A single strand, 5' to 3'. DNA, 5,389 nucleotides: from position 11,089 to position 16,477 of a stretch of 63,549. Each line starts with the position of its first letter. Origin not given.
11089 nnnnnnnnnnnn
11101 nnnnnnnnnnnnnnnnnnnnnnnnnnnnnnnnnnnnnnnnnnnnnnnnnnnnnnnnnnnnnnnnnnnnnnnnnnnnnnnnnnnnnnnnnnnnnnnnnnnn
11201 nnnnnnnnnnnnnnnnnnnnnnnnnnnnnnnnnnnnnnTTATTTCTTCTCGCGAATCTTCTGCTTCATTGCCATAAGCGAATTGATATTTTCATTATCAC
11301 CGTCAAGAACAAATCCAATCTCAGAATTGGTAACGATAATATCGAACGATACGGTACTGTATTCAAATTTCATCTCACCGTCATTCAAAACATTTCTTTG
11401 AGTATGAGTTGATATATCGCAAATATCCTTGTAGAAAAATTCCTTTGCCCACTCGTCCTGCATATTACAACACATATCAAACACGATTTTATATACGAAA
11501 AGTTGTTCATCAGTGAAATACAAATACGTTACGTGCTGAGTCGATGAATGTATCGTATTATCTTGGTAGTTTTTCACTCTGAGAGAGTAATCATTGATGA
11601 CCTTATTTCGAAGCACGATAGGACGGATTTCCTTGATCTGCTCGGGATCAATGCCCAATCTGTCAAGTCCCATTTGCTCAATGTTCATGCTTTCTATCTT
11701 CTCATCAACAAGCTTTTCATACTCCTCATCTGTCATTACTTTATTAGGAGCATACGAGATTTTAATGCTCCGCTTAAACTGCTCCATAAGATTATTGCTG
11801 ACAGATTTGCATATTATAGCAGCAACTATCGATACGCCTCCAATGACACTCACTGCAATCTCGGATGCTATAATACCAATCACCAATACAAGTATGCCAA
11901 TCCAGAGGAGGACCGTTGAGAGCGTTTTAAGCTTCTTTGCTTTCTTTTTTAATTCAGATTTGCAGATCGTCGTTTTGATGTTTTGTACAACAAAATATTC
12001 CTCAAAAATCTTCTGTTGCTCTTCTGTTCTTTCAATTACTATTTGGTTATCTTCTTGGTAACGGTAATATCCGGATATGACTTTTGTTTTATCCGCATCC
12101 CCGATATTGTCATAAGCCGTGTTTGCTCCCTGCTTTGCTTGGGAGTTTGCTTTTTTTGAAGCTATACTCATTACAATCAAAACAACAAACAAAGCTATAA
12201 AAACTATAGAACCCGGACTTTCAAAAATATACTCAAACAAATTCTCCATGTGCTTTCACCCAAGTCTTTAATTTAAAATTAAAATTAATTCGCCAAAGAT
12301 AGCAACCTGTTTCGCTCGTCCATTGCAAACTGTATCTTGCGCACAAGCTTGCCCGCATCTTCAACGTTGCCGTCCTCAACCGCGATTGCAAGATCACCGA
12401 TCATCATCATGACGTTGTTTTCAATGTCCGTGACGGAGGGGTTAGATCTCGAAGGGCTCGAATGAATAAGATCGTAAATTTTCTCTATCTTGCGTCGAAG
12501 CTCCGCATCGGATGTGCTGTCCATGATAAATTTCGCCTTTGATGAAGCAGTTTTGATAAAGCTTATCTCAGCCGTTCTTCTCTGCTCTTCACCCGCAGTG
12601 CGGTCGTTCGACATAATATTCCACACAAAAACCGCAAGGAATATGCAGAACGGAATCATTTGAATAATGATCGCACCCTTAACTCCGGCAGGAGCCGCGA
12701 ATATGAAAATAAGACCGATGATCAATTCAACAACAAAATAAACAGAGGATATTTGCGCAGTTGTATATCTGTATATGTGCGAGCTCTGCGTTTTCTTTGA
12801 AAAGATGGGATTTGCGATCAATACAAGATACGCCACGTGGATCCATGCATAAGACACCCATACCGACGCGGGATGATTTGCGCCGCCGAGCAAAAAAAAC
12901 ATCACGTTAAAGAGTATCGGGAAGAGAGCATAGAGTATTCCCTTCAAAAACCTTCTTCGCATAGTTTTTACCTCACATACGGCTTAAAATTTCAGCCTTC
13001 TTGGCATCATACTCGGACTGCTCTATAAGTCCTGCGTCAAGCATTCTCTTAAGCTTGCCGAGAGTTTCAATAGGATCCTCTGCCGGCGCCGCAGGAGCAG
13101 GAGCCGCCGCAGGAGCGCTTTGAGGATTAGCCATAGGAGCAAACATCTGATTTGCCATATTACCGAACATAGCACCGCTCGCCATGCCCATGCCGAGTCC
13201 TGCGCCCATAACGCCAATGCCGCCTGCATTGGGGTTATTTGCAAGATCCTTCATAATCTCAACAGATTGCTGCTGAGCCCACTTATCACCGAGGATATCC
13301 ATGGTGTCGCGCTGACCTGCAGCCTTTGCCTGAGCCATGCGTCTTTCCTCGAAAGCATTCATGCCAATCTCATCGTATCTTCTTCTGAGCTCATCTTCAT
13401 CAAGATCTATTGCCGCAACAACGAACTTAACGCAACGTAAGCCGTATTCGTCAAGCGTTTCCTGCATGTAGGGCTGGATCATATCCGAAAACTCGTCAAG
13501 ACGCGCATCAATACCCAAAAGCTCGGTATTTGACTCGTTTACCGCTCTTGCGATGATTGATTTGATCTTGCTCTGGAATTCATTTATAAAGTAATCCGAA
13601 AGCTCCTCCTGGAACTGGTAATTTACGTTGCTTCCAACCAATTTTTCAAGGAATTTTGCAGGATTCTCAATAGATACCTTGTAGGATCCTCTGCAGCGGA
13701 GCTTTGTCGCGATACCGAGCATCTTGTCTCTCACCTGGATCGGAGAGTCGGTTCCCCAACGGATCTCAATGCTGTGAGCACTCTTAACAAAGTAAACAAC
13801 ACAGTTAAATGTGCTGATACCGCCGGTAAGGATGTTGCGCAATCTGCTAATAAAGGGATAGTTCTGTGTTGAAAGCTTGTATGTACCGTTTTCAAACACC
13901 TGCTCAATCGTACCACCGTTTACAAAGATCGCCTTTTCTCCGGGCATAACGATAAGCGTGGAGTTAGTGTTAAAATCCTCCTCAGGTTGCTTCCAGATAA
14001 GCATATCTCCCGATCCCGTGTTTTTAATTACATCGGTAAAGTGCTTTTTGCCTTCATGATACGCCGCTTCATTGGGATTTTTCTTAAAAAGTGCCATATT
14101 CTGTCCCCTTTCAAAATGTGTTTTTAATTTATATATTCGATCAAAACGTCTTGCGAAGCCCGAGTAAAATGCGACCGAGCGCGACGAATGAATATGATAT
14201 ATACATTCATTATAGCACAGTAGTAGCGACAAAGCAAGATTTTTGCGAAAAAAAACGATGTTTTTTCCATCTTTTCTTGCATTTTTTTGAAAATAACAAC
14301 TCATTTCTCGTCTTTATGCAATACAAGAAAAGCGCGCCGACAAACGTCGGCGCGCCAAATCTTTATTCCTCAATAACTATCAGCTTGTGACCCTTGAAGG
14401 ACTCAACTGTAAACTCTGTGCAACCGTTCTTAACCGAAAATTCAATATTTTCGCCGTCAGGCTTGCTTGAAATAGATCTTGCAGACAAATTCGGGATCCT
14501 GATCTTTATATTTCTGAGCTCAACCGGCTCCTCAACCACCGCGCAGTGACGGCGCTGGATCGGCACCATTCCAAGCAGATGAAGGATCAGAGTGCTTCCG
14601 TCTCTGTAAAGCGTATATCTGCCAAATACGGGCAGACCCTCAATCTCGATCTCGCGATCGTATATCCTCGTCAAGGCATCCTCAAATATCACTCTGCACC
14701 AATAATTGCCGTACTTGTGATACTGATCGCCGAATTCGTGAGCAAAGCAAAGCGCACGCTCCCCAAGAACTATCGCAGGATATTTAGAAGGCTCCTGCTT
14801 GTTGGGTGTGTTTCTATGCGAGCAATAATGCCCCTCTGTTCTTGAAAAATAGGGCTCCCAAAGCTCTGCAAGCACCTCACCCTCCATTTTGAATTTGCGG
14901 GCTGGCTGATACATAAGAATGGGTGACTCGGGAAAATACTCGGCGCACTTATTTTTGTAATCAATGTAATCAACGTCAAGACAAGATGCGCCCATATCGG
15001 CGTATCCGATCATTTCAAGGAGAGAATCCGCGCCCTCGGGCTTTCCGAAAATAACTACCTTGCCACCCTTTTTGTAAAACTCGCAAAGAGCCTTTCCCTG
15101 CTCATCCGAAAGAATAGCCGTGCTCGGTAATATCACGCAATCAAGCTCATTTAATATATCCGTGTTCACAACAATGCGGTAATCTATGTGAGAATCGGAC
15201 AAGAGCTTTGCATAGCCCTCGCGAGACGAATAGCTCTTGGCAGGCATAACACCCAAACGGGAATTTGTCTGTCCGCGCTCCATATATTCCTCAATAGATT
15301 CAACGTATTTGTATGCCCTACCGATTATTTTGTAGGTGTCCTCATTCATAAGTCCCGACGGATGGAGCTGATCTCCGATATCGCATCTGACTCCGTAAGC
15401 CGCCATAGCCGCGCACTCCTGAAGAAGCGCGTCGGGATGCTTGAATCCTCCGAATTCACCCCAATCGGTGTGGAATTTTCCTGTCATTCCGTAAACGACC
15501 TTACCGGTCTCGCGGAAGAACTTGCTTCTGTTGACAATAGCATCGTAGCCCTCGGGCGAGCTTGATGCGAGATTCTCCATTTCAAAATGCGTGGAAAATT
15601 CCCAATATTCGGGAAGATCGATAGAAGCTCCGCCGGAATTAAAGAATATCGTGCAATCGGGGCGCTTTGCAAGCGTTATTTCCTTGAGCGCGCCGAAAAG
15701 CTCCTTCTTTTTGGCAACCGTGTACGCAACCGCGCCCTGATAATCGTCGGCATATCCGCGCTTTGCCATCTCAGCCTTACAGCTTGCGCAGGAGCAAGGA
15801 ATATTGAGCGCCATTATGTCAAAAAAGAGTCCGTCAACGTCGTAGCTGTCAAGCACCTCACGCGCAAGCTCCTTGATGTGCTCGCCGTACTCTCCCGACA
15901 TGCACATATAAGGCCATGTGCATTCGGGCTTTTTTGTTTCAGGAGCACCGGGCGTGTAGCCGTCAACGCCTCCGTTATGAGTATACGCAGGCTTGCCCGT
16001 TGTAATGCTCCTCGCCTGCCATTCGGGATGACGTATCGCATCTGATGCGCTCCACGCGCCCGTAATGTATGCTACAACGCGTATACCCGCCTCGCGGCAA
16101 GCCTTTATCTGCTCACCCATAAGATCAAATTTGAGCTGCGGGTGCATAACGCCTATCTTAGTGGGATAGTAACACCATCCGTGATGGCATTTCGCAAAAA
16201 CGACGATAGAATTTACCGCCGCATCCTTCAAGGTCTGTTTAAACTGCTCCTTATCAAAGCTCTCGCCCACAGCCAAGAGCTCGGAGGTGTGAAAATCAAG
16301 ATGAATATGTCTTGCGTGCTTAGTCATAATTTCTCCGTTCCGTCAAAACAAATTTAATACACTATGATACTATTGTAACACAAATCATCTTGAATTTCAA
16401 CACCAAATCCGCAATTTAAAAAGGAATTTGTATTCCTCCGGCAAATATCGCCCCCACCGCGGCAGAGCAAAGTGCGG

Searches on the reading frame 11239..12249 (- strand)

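Call 6: search_protein_families(library=pfam, proteins=[window:11239-12249:-], max_evalue=0.01)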
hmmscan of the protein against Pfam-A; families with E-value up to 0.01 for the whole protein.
window:11239-12249:- (336 aa): 1 family
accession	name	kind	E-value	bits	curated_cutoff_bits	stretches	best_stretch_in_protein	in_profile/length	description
PF11239.13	DUF3040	-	0.0012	19.4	24.7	1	105-146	42-83/84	Protein of unknown function (DUF3040)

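Call 7: search_protein_families(library=padloc, proteins=[window:11239-12249:-], max_evalue=0.01)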
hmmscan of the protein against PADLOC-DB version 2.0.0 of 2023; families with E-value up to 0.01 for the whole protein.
window:11239-12249:- (336 aa): 1 family
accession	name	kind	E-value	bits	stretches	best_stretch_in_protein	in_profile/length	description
PDLC01478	Cmr3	-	0.0079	13.9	1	37-117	46-126/258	"CAS-III-B,CAS-III-C; effector_G5"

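Call 9: search_protein_families(library=ncbifam, proteins=[window:11239-12249:-], max_evalue=0.01)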
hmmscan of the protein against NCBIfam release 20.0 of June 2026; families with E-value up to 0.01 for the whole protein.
window:11239-12249:- (336 aa): 3 families
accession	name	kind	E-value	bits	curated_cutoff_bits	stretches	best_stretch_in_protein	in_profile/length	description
NF058603.1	SCO2097_fam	equivalog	6.1e-06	26.6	110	1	94-151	28-85/129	SCO2097 family morphological protein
NF052423.1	lpg1689_fam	equivalog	0.0028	17.1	150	1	50-141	53-144/184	lpg1689 family Dot/Icm T4SS effector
NF041453.1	Bac51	equivalog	0.0049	17.3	150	0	79-169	11-101/107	bacteriocin 51 precursor BacA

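Call 75: search_protein_families(library=padloc, proteins=[L117:4847-6706:-, L117:2566-3156:-], max_evalue=0.001)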
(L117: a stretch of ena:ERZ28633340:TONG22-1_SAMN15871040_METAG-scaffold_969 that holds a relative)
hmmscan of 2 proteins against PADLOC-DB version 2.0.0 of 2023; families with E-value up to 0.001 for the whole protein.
L117:4847-6706:- (619 aa): 0 families

L117:2566-3156:- (196 aa): 0 families

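Call 76: search_protein_families(library=pfam, proteins=[L117:4847-6706:-, L117:2566-3156:-, L117:7001-7327:+], max_evalue=0.01)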
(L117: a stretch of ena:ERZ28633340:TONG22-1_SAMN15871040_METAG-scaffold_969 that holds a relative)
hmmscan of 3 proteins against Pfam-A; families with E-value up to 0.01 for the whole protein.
L117:4847-6706:- (619 aa): 0 families

L117:2566-3156:- (196 aa): 1 family
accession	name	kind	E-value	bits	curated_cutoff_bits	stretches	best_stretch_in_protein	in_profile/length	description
PF07117.17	DUF1373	-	0.0027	19.3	28.9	1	9-152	3-115/145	Protein of unknown function (DUF1373)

L117:7001-7327:+ (108 aa): 0 families

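Call 81: search_protein_families(library=pfam, proteins=[L121:3413-4342:+], max_evalue=0.01)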
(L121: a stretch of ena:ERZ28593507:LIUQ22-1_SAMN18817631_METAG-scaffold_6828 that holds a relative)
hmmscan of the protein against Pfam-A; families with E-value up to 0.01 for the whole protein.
L121:3413-4342:+ (309 aa): 1 family
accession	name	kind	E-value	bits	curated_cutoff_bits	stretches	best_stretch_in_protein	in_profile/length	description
PF08808.17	RES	-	4.7e-05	23.9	23.2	1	83-136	10-62/157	RES domain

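Call 86: search_protein_families(library=phrogs, proteins=[P0415, L117:4847-6706:-, window:11239-12249:-], max_evalue=0.001)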
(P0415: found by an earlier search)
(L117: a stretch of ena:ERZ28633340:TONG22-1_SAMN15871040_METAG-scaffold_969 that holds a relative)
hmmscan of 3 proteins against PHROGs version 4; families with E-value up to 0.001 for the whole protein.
P0415 (108 aa): 0 families

L117:4847-6706:- (619 aa): 0 families

window:11239-12249:- (336 aa): 0 families

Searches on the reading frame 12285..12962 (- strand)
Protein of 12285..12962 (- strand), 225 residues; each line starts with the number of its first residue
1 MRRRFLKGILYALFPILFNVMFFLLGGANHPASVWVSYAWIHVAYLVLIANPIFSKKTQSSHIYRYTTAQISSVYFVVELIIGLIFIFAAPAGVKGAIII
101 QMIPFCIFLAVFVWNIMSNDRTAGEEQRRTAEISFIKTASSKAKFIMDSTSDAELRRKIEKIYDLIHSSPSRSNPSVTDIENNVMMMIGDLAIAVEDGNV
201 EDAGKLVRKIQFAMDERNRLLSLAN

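Call 6: search_protein_families(library=pfam, proteins=[window:12285-12962:-], max_evalue=0.01)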
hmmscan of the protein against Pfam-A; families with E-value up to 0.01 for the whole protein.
window:12285-12962:- (225 aa): 0 families

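Call 7: search_protein_families(library=padloc, proteins=[window:12285-12962:-], max_evalue=0.01)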
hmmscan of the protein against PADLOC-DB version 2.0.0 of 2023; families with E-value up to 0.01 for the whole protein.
window:12285-12962:- (225 aa): 0 families

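Call 9: search_protein_families(library=ncbifam, proteins=[window:12285-12962:-], max_evalue=0.01)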
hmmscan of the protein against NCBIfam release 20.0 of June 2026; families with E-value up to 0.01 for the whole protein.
window:12285-12962:- (225 aa): 1 family
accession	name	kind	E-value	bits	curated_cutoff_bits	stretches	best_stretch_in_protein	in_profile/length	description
TIGR00546.1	lnt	equivalog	0.0014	17.9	132.9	1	10-166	37-191/395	apolipoprotein N-acyltransferase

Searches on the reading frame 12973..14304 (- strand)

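Call 6: search_protein_families(library=pfam, proteins=[window:12973-14304:-], max_evalue=0.01)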
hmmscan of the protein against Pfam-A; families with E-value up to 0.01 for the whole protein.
window:12973-14304:- (443 aa): 3 families
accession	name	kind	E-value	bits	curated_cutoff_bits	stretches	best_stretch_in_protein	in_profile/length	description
PF13421.11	Band_7_1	-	2.1e-38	132.5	24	1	109-308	9-201/211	SPFH domain-Band 7 family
PF01145.31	Band_7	-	7.4e-07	29.8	23.6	1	118-330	2-174/176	SPFH domain / Band 7 family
PF09851.14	SHOCT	-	5.9e-06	26.3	27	1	414-440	2-28/28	Short C-terminal domain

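Call 7: search_protein_families(library=padloc, proteins=[window:12973-14304:-], max_evalue=0.01)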
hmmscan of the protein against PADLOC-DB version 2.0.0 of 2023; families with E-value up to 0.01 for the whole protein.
window:12973-14304:- (443 aa): 0 families

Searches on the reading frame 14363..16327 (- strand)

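Call 6: search_protein_families(library=pfam, proteins=[window:14363-16327:-], max_evalue=0.01)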
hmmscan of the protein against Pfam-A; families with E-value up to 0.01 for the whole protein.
window:14363-16327:- (654 aa): 3 families
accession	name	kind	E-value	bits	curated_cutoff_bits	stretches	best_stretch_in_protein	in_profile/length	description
PF14871.12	GHL6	-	3e-33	115.3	35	1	25-171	1-132/132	Hypothetical glycosyl hydrolase 6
PF01120.23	Alpha_L_fucos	-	3.7e-08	33.6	25.2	1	22-175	92-215/345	Alpha-L-fucosidase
PF19773.5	DUF6259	-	0.0021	17.7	28.7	1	60-181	96-211/300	Domain of unknown function (DUF6259)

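Call 7: search_protein_families(library=padloc, proteins=[window:14363-16327:-], max_evalue=0.01)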
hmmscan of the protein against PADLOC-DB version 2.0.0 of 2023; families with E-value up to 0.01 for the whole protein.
window:14363-16327:- (654 aa): 0 families
